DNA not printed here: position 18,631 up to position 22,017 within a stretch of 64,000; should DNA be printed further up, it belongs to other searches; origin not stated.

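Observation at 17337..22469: Compact five-gene operon of unknown function with a 1028-aa multidomain protein: an orphan phage-tail-fibre / GTA-accessory-like module or a novel system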

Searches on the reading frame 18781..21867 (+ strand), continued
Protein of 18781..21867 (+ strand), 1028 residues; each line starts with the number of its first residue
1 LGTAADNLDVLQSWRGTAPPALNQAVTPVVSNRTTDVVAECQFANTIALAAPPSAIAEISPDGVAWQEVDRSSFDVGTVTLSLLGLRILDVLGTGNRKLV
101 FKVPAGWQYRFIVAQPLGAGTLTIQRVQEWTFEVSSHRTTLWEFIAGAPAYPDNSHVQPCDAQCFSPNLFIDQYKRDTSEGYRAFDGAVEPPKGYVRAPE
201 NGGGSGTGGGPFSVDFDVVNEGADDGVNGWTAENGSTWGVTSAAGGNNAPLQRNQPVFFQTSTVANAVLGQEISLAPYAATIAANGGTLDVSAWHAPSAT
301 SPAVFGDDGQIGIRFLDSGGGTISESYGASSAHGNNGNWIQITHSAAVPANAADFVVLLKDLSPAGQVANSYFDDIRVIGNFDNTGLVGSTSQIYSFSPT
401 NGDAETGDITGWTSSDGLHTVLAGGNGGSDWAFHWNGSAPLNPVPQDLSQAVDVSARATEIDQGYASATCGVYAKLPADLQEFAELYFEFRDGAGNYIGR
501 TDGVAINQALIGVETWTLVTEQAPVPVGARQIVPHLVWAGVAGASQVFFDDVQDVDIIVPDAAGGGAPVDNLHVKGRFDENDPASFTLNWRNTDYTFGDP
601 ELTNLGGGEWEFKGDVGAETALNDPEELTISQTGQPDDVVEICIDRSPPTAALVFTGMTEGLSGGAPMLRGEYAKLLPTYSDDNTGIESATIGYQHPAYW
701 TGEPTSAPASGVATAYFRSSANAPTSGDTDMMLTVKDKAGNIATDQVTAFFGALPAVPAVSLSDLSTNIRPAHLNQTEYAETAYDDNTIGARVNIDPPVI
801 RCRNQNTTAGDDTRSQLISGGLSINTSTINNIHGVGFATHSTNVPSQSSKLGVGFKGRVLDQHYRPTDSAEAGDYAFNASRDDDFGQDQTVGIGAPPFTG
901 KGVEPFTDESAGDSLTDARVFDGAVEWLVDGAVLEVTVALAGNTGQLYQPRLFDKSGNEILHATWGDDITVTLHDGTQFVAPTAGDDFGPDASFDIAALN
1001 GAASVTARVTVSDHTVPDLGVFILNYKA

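Call 41: find_encoding_contigs(protein=P0007, flank=10000)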
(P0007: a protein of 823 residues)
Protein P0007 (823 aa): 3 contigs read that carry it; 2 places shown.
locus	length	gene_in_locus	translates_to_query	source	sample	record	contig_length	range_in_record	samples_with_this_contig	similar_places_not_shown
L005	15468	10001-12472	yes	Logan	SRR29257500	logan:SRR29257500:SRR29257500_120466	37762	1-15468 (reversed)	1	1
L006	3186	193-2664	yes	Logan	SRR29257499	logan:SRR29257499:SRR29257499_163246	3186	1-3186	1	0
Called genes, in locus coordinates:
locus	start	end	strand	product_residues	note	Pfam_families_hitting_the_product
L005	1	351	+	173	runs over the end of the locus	-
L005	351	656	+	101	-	-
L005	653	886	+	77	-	-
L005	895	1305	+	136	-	-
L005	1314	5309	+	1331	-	-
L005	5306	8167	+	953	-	-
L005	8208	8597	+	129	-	-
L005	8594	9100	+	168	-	-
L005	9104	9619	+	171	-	-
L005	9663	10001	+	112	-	-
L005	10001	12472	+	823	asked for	-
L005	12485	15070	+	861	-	-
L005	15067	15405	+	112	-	PF25590:DUF7936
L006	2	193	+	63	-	?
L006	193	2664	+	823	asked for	-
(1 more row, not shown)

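Call 42: predict_structure(alignment_id=A1)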
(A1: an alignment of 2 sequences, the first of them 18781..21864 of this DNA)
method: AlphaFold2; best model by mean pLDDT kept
length: 1028 residues; sequences in the alignment: 2
mean_pLDDT: 31.8   pTM: 0.28
mean pLDDT of the five models: 31.8, 31.0, 30.8, 28.5, 28.1
residues with pLDDT >= 90: 0; 70-90: 2; 50-70: 67; < 50: 959
segments of 3 or more residues with pLDDT < 50: 1-451, 456-460, 463-482, 507-520, 539-558, 560-573, 575-586, 602-609, 614-693, 695-732, 740-1028
pLDDT, mean of each block of 10 residues (from residue 1): 24 24 22 27 34 26 29 26 29 29 33 31 31 22 24 25 24 25 26 26 24 22 23 23 27 27 25 30 28 24 24 30 30 30 31 30 31 35 31 37 38 37 32 27 31 49 46 42 55 63 47 39 55 54 38 43 36 45 46 50 47 39 24 24 26 26 27 34 44 45 39 39 36 49 39 24 24 24 23 23 28 25 24 24 22 22 24 26 25 25 25 25 25 29 34 40 41 42 32 32 30 25 28
secondary structure, 60 per line:
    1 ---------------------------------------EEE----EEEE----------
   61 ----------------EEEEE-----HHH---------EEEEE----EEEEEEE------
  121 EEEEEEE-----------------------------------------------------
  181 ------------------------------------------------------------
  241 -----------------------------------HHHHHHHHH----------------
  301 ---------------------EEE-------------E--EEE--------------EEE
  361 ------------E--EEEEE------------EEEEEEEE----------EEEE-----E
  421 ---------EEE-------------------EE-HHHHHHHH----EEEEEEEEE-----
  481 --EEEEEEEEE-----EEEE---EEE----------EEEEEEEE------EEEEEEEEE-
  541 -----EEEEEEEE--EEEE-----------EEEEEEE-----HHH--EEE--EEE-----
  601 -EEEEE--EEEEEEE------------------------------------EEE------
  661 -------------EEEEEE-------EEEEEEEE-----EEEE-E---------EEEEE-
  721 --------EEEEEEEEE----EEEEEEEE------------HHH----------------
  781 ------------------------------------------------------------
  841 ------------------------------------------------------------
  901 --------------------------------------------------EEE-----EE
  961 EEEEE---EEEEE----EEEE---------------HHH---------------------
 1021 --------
elements in order (helices of 4 or more, strands of 3 or more residues): E40-42 E47-50 E77-81 E99-103 E108-114 E121-127 H276-284 E322-324 E341-343 E358-360 E376-380 E393-400 E411-414 E430-432 H455-462 E467-475 E483-491 E497-500 E504-506 E517-524 E531-539 E546-553 E556-559 E571-577 E588-590 E593-595 E602-606 E609-615 E652-654 E674-679 E687-694 E700-703 E715-719 E729-737 E742-749 E951-953 E959-965 E969-973 E978-981

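Call 44: list_cluster_members(proteins=[P0001, P0004, P0006, P0007, P0008, P0009, P0010, P0011, P0012, P0014])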
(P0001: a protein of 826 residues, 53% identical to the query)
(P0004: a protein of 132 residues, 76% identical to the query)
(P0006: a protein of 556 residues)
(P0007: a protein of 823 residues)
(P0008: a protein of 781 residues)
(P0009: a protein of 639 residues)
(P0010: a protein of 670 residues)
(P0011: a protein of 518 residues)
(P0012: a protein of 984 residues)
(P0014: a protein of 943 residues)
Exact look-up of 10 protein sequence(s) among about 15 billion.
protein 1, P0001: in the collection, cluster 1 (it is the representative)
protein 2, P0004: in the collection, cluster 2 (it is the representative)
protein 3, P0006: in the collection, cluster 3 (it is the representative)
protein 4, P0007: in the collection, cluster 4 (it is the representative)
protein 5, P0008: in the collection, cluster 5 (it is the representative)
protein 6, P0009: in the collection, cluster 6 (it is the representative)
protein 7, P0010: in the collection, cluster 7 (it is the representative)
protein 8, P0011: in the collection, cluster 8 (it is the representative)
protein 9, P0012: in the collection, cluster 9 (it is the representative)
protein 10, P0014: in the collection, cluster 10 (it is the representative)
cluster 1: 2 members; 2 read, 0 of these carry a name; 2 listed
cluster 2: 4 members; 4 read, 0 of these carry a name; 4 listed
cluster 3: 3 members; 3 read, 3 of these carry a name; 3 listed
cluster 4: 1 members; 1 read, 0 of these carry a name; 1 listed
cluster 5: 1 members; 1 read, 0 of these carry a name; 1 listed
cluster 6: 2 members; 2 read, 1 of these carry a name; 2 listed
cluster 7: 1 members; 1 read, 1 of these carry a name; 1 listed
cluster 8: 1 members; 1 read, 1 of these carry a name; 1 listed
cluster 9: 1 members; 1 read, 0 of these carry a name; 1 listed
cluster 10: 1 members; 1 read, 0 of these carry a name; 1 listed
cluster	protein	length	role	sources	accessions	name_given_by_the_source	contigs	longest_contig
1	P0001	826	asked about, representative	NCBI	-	-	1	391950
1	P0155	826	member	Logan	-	-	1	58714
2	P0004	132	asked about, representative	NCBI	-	-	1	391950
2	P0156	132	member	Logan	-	-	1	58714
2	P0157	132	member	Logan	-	-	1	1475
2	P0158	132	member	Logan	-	-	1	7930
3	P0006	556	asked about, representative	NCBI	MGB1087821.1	MAG: hypothetical protein ACPG06_05590, partial [Alphaproteobacteria bacterium]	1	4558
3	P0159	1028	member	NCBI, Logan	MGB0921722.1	MAG: hypothetical protein ACPG1C_10445 [Alphaproteobacteria bacterium]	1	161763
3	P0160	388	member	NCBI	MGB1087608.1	MAG: hypothetical protein ACPG06_04510, partial [Alphaproteobacteria bacterium]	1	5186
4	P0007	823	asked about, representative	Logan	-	-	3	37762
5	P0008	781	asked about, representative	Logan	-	-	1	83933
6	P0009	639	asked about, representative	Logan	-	-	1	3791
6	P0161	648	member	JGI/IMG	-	hypothetical protein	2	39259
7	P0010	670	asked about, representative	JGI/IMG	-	hypothetical protein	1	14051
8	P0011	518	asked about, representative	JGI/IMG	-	hypothetical protein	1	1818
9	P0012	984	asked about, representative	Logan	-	-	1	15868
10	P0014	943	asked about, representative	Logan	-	-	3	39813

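Call 45: find_encoding_contigs(protein=P0008, flank=10000, max_places=2)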
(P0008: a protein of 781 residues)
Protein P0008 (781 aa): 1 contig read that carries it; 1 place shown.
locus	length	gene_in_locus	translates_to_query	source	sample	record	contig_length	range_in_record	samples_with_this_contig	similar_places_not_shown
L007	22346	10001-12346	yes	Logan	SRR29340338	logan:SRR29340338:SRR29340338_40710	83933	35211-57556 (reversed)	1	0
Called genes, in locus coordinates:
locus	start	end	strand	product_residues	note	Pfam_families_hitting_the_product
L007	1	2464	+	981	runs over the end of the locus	PF06605:Prophage_tail (weak)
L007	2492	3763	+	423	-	-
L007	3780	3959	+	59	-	-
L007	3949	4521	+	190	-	-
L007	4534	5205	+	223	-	-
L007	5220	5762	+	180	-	-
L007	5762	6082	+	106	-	-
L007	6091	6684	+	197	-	-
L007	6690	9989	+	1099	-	PF08450:SGL (faint)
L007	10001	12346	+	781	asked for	-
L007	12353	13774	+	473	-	-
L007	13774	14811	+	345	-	-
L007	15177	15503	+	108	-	-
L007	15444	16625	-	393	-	-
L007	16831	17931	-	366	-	PF12705:PDDEXK_1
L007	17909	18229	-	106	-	-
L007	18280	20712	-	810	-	PF03104:DNA_pol_B_exo1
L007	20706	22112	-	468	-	-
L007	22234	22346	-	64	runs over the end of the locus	-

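Call 46: find_encoding_contigs(protein=P0161, flank=10000, max_places=2)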
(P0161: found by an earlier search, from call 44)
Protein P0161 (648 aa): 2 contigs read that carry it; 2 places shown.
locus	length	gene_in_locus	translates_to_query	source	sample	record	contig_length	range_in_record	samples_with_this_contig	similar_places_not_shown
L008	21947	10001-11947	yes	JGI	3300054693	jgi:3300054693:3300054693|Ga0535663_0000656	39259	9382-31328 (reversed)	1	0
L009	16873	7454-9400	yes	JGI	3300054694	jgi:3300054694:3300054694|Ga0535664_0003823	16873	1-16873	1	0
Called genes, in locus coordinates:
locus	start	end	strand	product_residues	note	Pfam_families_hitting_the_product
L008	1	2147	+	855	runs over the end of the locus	PF13385:Laminin_G_3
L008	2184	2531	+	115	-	-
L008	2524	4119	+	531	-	PF04860:Phage_portal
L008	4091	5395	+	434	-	PF04586:Peptidase_S78 (weak)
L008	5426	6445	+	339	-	PF05065:Phage_capsid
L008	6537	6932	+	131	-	-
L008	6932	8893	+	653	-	-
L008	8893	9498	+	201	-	-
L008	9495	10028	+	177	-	-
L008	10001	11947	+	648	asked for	-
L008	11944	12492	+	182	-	-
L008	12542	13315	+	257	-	-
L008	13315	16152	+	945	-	-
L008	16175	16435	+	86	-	-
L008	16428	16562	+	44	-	-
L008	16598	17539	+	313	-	-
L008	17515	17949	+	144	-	-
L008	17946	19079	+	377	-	-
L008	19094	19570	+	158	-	-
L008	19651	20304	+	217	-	PF25681:Phage_TTP_17 (faint)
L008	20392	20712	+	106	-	PF23857:Phage_TAC_19 (weak)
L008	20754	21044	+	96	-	-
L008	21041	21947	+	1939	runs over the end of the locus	PF10145:PhageMin_Tail, PF08291:Peptidase_M15_3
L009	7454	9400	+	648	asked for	-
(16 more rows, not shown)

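Call 52: find_related_loci(query=A4, collection=viral_contigs, flank=10000)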
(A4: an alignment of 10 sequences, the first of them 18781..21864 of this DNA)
Query A4 (1028 aa) in viral_contigs; peptide patterns used: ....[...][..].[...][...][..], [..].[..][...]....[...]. (x = any residue, [..] = any of these).
32 stretches matched a pattern, but none encodes a relative of the query by tblastn (E <= 1e-3).

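Call 68: find_related_loci(query=A10, collection=metagenome_contigs, flank=10000)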
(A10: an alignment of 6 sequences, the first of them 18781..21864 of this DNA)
Query A10 (1028 aa) in metagenome_contigs; peptide patterns used: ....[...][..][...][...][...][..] (x = any residue, [..] = any of these).
24 stretches matched a pattern, but none encodes a relative of the query by tblastn (E <= 1e-3).

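Call 70: find_encoding_contigs(protein=P0155, flank=10000, max_places=2)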
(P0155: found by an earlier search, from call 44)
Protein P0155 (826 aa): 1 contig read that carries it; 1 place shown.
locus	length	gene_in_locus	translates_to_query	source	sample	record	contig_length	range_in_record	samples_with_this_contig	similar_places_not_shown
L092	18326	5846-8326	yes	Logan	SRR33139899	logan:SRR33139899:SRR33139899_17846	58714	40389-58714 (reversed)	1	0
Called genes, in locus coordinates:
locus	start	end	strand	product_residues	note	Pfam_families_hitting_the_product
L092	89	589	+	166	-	PF13826:Monooxy_af470-like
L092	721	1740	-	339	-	PF10974:DUF2804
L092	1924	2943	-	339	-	PF02626:CT_A_B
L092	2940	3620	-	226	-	PF02682:CT_C_D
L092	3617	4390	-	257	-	PF03746:LamB_YcsF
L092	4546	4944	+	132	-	-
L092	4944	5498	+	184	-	-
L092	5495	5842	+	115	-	-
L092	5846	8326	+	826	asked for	-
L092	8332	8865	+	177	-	-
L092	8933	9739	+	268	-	PF00293:NUDIX (faint)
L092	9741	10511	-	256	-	PF01513:NAD_kinase, PF20143:NAD_kinase_C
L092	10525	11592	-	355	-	PF04055:Radical_SAM, PF13353:Fer4_12 (weak), PF06463:Mob_synth_C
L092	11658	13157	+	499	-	PF00370:FGGY_N, PF02782:FGGY_C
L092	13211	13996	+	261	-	PF00596:Aldolase_II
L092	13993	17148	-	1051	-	PF00873:ACR_tran, PF02355:SecD_SecF_C (weak)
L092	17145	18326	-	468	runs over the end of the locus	PF25917:BSH_RND (weak), PF25967:RND-MFP_C (faint)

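Call 83: search_protein_families(library=padloc, proteins=[window:18781-21867:+], max_evalue=0.1)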
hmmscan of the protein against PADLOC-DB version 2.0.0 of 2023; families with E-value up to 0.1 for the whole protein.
window:18781-21867:+ (1028 aa): 0 families

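Call 112: search_protein_families(library=phrogs, proteins=[L005:895-1305:+, L005:1314-5309:+, L005:5306-8167:+, L005:8208-8597:+, L005:8594-9100:+, L005:9104-9619:+, L005:9663-10001:+, L005:12485-15070:+, L005:15067-15405:+], max_evalue=0.001)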
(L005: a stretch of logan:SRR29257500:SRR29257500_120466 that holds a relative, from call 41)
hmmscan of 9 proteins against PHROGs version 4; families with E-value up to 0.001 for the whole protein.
L005:895-1305:+ (136 aa): 1 family
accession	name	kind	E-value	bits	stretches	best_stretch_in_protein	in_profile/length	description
phrog_10467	-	unknown function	4.3e-18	66.4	2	101-131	438-468/469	-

L005:1314-5309:+ (1331 aa): 0 families

L005:5306-8167:+ (953 aa): 0 families

L005:8208-8597:+ (129 aa): 1 family
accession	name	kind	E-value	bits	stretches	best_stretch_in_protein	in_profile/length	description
phrog_1084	-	unknown function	1.1e-10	42.6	1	12-125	8-113/123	unknown function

L005:8594-9100:+ (168 aa): 2 families
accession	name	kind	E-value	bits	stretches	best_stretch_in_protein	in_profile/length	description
phrog_4368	-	unknown function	2.2e-19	70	1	44-163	115-234/840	-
phrog_30025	-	unknown function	0.00054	20.9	1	72-162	146-236/241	-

L005:9104-9619:+ (171 aa): 2 families
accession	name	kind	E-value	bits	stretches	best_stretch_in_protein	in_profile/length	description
phrog_4368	-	unknown function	2.2e-15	56.8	1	29-170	100-238/840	-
phrog_12121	-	unknown function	2.3e-05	25.5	1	126-164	120-157/165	-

L005:9663-10001:+ (112 aa): 0 families

L005:12485-15070:+ (861 aa): 4 families
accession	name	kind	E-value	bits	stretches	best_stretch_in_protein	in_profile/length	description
phrog_4636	-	tail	1.8e-26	93.8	2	647-859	520-746/763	tail spike protein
phrog_6162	-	tail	9e-20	71.2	1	387-480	547-642/1060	tail fiber protein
phrog_23837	-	head and packaging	8.1e-15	55.7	1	581-857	229-502/507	virion structural protein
phrog_6002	-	head and packaging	4.9e-13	48.6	1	580-690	687-794/1183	virion structural protein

L005:15067-15405:+ (112 aa): 1 family
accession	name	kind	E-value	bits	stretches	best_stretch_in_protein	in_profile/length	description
phrog_7802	-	unknown function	6e-12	46.9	1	2-96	3-93/102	-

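Call 117: find_encoding_contigs(protein=P0014, flank=10000, max_places=1)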
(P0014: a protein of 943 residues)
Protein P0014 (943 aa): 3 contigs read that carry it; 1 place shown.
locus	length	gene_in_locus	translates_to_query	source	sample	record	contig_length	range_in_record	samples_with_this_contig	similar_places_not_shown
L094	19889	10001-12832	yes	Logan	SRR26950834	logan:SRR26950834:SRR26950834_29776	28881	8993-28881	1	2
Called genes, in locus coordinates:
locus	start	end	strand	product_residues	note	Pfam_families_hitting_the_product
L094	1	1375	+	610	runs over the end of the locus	-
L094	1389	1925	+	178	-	-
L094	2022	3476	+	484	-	-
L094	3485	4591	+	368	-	-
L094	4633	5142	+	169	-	-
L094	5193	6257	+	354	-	-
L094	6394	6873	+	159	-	-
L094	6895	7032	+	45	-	-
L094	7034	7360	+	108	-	-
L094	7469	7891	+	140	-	-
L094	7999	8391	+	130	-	-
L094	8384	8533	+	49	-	-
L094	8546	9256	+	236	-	-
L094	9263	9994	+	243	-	-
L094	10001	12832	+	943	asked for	-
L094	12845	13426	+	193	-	-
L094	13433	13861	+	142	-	-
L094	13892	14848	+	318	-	-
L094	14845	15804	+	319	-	-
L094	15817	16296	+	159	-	-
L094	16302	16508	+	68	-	-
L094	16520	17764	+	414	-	-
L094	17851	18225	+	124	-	-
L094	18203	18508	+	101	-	-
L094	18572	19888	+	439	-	?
